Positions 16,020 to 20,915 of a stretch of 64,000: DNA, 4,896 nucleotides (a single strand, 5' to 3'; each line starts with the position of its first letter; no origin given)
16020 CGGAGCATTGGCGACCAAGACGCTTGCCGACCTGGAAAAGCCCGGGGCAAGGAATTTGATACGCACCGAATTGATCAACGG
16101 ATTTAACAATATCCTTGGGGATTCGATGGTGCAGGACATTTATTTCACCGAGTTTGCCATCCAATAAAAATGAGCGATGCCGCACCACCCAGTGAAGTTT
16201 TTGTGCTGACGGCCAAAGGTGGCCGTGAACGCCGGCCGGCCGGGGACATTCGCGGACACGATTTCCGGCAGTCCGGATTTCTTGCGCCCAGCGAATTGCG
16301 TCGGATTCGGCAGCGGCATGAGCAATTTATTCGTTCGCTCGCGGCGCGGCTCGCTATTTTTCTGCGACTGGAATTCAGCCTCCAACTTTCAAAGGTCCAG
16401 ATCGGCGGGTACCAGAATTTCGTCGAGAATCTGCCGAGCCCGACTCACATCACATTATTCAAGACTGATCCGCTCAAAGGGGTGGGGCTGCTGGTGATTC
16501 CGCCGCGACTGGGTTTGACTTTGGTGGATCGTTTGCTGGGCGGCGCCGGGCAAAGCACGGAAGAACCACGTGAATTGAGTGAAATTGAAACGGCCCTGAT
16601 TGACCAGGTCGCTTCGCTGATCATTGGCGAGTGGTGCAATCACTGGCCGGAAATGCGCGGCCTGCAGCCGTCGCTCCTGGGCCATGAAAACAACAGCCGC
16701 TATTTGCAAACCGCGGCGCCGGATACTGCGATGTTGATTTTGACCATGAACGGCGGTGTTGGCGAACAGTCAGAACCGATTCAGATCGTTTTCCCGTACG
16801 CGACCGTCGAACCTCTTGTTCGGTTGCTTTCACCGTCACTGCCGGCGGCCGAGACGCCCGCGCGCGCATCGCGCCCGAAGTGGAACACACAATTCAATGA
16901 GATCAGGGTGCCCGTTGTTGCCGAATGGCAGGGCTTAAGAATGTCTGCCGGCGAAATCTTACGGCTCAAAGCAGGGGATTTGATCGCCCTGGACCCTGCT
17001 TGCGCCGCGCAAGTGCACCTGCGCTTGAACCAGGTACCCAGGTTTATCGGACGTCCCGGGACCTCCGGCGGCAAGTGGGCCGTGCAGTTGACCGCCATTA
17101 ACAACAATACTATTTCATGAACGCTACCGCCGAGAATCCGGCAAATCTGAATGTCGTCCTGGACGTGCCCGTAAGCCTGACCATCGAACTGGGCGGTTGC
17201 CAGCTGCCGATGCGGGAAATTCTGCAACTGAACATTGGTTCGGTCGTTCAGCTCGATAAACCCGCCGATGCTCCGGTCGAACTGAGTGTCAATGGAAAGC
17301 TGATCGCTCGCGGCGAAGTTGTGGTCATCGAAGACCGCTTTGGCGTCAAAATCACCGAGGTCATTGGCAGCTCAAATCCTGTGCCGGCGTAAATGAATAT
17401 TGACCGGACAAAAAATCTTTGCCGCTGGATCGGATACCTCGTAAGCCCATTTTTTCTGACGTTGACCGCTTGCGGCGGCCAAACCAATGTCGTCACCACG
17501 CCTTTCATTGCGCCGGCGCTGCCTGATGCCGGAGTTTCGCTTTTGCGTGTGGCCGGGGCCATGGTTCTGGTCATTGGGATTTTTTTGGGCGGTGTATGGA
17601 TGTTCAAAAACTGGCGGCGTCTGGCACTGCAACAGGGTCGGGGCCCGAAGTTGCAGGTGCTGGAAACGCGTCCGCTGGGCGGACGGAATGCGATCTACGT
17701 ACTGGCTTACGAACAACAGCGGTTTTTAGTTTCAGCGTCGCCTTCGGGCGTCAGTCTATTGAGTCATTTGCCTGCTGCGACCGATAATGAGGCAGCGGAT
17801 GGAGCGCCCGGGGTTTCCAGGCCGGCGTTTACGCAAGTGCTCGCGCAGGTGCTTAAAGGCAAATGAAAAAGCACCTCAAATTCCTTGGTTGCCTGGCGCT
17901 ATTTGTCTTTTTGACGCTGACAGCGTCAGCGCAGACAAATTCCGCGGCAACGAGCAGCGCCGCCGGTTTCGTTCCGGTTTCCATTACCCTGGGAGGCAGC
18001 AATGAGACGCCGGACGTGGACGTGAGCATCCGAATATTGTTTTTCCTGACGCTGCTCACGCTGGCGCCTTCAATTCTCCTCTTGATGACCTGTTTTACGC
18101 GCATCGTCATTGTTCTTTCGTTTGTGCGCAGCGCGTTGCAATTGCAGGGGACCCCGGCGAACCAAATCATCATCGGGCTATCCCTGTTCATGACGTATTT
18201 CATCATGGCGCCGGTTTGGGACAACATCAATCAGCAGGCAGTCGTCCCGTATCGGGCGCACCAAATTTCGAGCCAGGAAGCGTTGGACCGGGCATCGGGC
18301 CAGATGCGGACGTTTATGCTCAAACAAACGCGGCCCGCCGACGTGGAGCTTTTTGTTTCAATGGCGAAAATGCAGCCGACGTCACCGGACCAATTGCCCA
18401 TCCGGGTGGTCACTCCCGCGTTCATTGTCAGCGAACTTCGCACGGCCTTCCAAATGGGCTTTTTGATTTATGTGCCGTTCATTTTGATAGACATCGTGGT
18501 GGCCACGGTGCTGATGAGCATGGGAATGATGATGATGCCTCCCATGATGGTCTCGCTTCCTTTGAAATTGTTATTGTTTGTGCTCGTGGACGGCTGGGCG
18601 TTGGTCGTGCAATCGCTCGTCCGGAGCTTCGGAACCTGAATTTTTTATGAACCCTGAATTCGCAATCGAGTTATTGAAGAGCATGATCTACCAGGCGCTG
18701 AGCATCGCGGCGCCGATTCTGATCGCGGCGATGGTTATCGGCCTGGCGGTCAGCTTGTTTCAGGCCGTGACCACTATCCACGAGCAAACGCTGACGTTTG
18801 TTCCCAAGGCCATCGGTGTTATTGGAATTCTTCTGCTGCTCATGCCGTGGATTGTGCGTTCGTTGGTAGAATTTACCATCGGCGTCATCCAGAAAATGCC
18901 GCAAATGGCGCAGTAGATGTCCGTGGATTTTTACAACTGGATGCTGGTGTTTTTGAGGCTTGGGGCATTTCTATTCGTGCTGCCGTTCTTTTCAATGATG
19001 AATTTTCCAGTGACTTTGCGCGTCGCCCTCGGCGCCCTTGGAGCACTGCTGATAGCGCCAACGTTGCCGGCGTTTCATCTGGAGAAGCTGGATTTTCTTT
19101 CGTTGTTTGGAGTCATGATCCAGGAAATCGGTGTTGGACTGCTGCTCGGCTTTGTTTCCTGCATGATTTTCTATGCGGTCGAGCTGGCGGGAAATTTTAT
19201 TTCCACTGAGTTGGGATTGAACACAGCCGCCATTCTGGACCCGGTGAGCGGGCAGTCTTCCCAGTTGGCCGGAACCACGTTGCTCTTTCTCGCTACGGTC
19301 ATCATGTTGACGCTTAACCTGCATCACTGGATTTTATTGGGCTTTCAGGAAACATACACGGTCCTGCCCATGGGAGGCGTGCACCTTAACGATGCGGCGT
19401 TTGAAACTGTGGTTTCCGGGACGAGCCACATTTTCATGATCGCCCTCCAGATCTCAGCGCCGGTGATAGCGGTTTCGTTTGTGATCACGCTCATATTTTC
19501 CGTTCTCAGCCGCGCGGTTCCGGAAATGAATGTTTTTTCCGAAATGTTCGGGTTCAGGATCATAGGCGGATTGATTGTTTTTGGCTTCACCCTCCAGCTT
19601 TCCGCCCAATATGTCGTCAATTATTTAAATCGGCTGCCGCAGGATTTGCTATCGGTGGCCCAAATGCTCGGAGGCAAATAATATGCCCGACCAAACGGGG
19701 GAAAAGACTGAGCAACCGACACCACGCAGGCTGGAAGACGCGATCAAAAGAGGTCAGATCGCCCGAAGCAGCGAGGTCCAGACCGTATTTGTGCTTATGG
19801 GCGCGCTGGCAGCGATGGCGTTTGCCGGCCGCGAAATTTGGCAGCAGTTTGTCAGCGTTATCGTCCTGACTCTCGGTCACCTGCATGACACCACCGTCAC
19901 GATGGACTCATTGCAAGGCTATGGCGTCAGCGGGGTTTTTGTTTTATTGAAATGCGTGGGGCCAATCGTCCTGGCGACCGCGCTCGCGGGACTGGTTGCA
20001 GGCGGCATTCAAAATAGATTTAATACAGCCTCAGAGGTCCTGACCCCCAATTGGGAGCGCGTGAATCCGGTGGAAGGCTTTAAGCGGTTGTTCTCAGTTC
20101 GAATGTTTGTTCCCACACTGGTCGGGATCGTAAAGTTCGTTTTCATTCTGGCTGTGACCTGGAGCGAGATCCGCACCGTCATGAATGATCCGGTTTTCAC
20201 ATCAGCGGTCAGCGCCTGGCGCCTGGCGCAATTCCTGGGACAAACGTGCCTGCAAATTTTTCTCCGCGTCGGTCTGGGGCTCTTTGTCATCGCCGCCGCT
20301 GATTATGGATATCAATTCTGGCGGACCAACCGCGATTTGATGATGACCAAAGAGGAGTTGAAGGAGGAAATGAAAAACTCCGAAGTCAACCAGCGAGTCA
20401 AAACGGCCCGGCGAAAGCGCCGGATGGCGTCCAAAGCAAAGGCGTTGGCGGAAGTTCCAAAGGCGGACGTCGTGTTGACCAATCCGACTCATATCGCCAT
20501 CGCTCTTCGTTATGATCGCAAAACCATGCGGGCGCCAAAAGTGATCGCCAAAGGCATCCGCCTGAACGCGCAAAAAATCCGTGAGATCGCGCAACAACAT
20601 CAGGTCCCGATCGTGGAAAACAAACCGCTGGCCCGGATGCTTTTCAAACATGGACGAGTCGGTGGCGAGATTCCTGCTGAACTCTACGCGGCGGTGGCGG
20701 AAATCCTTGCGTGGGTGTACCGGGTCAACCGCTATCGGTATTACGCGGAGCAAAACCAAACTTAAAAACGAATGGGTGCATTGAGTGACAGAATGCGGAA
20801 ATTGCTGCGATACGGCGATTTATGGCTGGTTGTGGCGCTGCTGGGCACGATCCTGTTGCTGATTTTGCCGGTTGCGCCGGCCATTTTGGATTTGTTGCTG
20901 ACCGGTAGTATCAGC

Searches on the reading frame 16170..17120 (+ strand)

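Call 94: search_protein_families(library=pfam, proteins=[window:16170-17120:+], max_evalue=0.00001)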
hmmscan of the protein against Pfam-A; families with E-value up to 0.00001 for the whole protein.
window:16170-17120:+ (316 aa): 2 families
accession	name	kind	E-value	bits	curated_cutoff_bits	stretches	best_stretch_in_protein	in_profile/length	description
PF02154.20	FliM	-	8.8e-37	127.3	27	1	31-220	2-192/192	Flagellar motor switch protein FliM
PF01052.25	FliMN_C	-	6.2e-15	55.3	23.8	1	241-310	2-71/73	Type III flagellar switch regulator (C-ring) FliN C-term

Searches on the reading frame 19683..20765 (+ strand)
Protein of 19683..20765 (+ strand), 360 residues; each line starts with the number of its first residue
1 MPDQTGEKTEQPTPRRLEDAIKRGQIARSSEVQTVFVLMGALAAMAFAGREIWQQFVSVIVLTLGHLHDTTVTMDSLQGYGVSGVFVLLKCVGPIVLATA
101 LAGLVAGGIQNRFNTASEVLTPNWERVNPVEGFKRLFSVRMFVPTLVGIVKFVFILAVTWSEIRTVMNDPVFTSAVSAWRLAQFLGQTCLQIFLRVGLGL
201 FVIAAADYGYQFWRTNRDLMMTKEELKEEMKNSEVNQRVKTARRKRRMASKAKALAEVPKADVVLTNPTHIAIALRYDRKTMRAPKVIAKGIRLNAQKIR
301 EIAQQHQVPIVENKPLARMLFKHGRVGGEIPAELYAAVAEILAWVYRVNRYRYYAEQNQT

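Call 94: search_protein_families(library=pfam, proteins=[window:19683-20765:+], max_evalue=0.00001)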
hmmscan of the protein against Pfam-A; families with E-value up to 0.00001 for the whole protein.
window:19683-20765:+ (360 aa): 1 family
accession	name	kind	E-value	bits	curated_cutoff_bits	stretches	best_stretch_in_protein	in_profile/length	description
PF01312.24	Bac_export_2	-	2.2e-108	362.9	24.4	1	6-345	1-335/335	FlhB HrpN YscU SpaS Family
